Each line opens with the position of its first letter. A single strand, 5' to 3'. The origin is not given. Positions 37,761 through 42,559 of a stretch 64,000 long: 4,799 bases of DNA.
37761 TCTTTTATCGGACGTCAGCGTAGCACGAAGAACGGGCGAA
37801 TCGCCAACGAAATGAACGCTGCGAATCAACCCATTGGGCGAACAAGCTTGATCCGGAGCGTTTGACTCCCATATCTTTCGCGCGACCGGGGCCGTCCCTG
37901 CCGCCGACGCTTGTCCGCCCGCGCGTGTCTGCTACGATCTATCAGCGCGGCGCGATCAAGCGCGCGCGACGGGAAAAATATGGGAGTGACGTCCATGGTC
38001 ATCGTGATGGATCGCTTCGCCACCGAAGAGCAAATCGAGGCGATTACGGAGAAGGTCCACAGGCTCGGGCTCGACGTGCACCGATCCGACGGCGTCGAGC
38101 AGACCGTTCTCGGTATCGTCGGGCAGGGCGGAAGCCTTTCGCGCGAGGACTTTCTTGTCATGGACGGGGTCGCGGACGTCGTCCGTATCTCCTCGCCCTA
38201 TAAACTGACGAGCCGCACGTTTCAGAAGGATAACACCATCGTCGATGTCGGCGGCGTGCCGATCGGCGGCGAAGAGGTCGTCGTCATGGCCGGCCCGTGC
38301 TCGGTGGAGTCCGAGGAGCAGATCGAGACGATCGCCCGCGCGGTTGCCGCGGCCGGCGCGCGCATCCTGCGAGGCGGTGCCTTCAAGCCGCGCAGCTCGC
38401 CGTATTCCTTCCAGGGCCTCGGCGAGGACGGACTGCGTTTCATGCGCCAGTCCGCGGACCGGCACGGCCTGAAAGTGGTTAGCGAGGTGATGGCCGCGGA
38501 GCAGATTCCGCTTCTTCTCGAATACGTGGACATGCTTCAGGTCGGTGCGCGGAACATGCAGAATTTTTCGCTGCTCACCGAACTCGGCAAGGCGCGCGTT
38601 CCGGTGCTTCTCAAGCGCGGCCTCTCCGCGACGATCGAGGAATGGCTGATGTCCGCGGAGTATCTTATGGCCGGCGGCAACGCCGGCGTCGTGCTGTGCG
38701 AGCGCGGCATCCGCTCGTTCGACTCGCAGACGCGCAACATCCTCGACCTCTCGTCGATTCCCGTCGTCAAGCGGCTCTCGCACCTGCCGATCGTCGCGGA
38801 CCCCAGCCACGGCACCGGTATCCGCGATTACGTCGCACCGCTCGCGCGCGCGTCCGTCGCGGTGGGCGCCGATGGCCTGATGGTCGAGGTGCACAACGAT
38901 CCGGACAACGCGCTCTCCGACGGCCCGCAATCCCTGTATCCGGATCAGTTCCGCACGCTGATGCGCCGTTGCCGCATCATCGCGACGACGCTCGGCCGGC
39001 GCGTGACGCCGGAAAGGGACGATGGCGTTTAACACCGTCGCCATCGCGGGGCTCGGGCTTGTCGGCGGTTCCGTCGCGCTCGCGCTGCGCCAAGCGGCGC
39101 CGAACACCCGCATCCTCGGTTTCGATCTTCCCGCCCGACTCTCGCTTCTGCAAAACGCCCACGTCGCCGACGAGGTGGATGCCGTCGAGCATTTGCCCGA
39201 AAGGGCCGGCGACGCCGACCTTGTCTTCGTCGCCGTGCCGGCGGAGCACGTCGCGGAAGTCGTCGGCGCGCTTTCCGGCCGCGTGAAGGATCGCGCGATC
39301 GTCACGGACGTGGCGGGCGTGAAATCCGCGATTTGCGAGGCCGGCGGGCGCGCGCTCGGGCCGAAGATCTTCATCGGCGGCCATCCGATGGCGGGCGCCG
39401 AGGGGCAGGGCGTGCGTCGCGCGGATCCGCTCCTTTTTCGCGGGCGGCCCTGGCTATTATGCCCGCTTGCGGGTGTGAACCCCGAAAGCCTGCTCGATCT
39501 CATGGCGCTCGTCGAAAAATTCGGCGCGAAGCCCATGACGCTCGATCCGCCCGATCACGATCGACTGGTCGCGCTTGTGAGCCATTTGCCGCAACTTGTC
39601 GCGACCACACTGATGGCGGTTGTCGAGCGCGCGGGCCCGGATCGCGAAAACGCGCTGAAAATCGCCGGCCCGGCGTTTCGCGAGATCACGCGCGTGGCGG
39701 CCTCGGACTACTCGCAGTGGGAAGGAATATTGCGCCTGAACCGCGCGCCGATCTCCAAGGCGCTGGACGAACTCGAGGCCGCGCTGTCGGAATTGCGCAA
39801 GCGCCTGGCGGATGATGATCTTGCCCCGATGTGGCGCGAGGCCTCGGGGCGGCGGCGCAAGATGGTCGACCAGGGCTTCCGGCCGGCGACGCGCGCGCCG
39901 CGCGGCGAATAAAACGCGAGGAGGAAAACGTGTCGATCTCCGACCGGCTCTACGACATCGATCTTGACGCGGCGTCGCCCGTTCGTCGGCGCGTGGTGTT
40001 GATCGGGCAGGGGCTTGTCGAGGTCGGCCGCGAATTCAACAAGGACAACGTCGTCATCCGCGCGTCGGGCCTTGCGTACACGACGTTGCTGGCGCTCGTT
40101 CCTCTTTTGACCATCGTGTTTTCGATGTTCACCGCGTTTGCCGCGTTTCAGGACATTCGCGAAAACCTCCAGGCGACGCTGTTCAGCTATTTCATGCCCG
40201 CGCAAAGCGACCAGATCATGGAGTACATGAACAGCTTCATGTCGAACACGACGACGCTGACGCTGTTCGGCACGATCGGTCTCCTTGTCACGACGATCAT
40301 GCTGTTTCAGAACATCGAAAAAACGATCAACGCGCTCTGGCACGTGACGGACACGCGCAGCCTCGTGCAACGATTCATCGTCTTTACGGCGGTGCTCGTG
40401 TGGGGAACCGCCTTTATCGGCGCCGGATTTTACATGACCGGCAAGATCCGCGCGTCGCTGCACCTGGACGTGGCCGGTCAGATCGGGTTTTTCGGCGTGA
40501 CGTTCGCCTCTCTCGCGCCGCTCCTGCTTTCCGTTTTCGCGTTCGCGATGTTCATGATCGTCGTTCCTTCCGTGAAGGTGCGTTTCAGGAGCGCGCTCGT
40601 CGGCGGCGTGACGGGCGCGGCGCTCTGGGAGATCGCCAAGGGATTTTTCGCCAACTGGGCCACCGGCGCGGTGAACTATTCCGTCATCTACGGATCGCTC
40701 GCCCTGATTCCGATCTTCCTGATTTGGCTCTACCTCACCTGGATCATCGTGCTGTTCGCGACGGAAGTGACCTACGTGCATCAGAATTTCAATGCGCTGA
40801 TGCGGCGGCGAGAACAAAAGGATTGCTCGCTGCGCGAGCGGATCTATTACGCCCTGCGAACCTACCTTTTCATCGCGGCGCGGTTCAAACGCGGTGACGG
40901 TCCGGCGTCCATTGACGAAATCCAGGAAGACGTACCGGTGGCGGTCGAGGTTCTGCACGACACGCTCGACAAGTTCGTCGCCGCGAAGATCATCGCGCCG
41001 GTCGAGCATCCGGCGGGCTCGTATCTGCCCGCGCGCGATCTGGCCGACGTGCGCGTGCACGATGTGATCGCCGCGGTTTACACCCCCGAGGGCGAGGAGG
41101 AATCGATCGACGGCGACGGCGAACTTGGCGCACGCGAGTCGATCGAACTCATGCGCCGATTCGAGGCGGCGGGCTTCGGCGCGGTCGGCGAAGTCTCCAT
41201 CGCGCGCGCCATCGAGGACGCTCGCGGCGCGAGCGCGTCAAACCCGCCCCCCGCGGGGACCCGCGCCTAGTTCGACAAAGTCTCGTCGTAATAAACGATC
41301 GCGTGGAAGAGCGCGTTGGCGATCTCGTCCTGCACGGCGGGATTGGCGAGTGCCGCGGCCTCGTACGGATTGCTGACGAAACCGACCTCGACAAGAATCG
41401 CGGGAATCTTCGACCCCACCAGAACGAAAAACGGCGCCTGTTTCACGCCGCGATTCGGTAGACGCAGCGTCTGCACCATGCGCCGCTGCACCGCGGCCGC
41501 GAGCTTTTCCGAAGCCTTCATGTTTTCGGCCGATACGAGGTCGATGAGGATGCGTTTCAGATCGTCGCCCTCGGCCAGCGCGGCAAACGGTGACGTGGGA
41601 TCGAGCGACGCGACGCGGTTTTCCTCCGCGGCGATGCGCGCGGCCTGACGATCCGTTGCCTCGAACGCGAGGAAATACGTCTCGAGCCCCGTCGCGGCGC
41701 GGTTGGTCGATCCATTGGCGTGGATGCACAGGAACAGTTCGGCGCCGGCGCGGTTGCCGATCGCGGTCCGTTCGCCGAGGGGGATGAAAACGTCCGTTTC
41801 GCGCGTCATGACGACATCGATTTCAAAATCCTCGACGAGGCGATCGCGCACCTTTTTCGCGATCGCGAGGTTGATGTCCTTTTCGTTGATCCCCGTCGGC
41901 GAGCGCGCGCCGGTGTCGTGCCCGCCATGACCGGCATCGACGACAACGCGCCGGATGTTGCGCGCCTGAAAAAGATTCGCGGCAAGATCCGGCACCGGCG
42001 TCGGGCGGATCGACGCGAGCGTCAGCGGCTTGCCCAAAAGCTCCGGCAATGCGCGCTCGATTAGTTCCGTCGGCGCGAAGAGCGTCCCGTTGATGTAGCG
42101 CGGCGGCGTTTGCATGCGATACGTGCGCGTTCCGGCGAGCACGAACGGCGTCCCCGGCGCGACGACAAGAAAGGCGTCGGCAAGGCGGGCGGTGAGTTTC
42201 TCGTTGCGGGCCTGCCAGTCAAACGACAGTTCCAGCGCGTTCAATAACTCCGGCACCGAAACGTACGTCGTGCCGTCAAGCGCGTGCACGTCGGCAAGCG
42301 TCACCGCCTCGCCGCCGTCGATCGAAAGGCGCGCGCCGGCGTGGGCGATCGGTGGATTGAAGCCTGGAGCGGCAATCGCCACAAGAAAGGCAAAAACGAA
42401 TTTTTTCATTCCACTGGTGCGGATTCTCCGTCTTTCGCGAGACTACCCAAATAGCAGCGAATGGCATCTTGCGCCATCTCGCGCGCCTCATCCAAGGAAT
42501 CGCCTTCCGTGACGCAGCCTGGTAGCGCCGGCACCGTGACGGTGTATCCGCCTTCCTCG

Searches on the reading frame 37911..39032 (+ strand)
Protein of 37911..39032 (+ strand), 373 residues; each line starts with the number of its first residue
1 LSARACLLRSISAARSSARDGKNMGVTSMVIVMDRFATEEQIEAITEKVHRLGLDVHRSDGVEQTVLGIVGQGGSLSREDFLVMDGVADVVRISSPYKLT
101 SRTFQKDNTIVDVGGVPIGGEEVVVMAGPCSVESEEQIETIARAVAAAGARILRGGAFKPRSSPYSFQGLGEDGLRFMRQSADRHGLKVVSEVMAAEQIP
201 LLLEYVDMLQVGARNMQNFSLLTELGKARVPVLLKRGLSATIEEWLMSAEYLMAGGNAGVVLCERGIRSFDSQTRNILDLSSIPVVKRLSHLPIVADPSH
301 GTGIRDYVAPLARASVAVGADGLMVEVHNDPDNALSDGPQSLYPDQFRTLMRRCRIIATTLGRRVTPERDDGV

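Call 54: search_protein_families(library=pfam, proteins=[window:37911-39032:+], max_evalue=0.00001)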
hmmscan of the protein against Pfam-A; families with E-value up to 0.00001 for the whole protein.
window:37911-39032:+ (373 aa): 3 families
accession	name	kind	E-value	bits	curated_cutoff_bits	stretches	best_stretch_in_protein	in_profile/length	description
PF00793.26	DAHP_synth_1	-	2.3e-76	256.7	25.5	1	115-350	9-257/270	DAHP synthetase I family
PF18152.6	DAHP_snth_FXD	-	1e-19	70.5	27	1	29-94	1-66/67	DAHP synthase ferredoxin-like domain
PF03102.20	NeuB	-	3.7e-08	33.6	22.1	1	170-364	53-239/241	NeuB family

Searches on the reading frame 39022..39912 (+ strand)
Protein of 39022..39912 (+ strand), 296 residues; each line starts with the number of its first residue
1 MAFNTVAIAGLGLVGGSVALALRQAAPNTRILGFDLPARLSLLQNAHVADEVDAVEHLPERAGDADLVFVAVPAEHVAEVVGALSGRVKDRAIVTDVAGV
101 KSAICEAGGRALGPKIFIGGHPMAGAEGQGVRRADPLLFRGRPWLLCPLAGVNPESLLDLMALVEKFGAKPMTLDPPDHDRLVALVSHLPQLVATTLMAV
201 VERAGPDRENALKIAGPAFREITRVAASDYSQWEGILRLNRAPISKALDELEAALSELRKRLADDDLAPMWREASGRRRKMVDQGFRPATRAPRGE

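Call 54: search_protein_families(library=pfam, proteins=[window:39022-39912:+], max_evalue=0.00001)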
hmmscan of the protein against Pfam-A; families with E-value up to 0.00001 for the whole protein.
window:39022-39912:+ (296 aa): 2 families
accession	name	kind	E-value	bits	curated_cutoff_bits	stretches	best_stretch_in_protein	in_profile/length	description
PF02153.23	PDH_N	-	2.4e-27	95.8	26.5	1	18-170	1-151/154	Prephenate dehydrogenase, nucleotide-binding domain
PF20463.3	PDH_C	-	2.7e-19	69.8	22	1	175-266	1-92/102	Prephenate dehydrogenase, dimerization domain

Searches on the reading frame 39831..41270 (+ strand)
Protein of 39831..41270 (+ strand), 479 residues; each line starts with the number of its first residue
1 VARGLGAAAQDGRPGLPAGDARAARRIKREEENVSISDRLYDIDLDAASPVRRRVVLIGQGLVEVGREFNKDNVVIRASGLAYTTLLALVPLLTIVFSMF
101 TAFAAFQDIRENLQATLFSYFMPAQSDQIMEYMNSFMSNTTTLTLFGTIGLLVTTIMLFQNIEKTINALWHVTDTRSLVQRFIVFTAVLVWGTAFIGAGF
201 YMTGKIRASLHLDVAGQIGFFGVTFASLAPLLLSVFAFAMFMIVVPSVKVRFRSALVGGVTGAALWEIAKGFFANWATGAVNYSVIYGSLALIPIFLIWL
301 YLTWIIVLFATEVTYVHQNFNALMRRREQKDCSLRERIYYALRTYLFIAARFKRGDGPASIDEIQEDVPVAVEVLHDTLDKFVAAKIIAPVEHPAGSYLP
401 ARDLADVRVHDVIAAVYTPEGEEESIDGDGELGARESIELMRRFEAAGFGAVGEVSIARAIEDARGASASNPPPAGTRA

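Call 54: search_protein_families(library=pfam, proteins=[window:39831-41270:+], max_evalue=0.00001)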
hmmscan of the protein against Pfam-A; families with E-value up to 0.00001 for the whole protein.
window:39831-41270:+ (479 aa): 1 family
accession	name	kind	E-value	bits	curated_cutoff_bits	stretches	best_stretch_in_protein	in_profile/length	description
PF03631.20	Virul_fac_BrkB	-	8.5e-49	167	33.7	1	71-319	2-257/259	Virulence factor BrkB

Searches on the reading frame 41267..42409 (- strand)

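Call 54: search_protein_families(library=pfam, proteins=[window:41267-42409:-], max_evalue=0.00001)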
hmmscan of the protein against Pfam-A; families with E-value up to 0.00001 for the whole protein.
window:41267-42409:- (380 aa): 2 families
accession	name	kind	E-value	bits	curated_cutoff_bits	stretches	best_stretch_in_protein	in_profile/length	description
PF01520.23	Amidase_3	-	7.1e-52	176.4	27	1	155-371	1-172/174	N-acetylmuramoyl-L-alanine amidase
PF07833.16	Cu_amine_oxidN1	-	1.5e-07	31.8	24.2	1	43-121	15-93/108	Copper amine oxidase N-terminal domain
